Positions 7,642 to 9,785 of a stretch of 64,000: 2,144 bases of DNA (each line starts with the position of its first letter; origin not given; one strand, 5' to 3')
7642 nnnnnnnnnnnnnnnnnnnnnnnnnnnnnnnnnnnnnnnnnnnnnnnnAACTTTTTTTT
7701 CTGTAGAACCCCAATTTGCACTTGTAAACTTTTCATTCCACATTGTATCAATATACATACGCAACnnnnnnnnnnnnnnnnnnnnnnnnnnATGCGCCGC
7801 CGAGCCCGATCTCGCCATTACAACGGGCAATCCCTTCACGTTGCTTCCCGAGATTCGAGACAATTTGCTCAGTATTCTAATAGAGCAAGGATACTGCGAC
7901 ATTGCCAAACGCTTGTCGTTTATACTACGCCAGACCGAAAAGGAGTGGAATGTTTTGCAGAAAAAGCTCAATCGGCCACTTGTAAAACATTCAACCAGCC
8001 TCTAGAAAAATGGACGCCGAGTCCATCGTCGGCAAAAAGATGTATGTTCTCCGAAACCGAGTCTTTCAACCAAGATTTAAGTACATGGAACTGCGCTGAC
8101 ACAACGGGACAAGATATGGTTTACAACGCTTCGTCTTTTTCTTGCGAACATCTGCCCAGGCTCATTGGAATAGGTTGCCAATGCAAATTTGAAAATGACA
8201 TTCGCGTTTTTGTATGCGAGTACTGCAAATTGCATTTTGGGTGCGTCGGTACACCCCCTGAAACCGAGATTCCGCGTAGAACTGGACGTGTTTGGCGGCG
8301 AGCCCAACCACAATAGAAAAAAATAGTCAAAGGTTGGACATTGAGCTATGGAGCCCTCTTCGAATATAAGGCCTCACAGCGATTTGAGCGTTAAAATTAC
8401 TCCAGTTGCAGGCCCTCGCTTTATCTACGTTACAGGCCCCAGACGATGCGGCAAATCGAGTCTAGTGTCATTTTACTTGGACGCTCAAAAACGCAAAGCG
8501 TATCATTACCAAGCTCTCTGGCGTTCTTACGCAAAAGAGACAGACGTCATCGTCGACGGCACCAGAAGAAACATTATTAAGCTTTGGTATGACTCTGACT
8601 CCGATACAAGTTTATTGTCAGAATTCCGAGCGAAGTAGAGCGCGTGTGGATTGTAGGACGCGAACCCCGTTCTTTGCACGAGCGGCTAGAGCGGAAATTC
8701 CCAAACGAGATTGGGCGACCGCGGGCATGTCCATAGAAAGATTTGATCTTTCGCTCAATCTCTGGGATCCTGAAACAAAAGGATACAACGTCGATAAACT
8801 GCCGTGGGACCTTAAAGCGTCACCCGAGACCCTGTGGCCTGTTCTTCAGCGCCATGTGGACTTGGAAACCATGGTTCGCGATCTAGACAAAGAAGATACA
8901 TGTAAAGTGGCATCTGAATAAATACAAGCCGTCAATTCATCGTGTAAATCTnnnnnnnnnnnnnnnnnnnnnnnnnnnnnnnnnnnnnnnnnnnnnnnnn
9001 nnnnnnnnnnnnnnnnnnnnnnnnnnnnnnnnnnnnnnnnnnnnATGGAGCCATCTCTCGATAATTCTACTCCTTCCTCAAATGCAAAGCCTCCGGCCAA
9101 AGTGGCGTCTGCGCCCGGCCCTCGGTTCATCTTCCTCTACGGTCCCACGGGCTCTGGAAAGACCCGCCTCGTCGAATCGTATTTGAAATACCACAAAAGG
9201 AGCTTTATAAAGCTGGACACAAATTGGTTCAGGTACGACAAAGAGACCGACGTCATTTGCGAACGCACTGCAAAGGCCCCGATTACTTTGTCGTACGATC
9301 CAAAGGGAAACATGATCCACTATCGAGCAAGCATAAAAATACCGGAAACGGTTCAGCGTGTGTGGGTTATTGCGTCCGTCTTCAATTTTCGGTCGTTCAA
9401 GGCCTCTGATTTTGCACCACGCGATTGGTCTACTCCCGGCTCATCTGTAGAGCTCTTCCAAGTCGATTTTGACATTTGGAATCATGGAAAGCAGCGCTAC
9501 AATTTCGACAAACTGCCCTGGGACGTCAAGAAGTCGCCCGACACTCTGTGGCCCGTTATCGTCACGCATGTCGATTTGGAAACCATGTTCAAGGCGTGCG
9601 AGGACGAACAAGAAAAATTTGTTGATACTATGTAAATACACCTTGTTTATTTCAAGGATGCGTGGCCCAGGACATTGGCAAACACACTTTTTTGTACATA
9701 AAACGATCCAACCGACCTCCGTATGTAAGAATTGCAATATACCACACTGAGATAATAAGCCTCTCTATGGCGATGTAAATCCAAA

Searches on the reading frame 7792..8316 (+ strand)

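Call 51: search_protein_families(library=pfam, proteins=[window:7792-8316:+], max_evalue=0.01)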
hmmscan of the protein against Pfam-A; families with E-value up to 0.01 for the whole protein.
window:7792-8316:+ (174 aa): 1 family
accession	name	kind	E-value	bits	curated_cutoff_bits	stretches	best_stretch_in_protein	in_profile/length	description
PF03382.20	DUF285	-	7.7e-10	39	25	1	63-117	59-114/120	Mycoplasma protein of unknown function, DUF285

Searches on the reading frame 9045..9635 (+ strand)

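Call 51: search_protein_families(library=pfam, proteins=[window:9045-9635:+], max_evalue=0.01)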
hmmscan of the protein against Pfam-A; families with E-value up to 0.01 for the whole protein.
window:9045-9635:+ (196 aa): 5 families
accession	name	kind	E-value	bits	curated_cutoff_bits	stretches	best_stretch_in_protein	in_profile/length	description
PF13191.12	AAA_16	-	4.7e-06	27.6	32.6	1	21-53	19-51/167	AAA ATPase domain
PF13401.12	AAA_22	-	0.00038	21.2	27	1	26-58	5-40/130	AAA domain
PF01637.24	ATPase_2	-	0.0031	17.8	33.2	1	25-51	19-45/225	ATPase domain predominantly from Archaea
PF00004.35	AAA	-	0.0056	17.6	21.2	1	29-63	1-35/131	ATPase family associated with various cellular activities (AAA)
PF06414.18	Zeta_toxin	-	0.0099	15.8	22.3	0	23-63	13-55/199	Zeta toxin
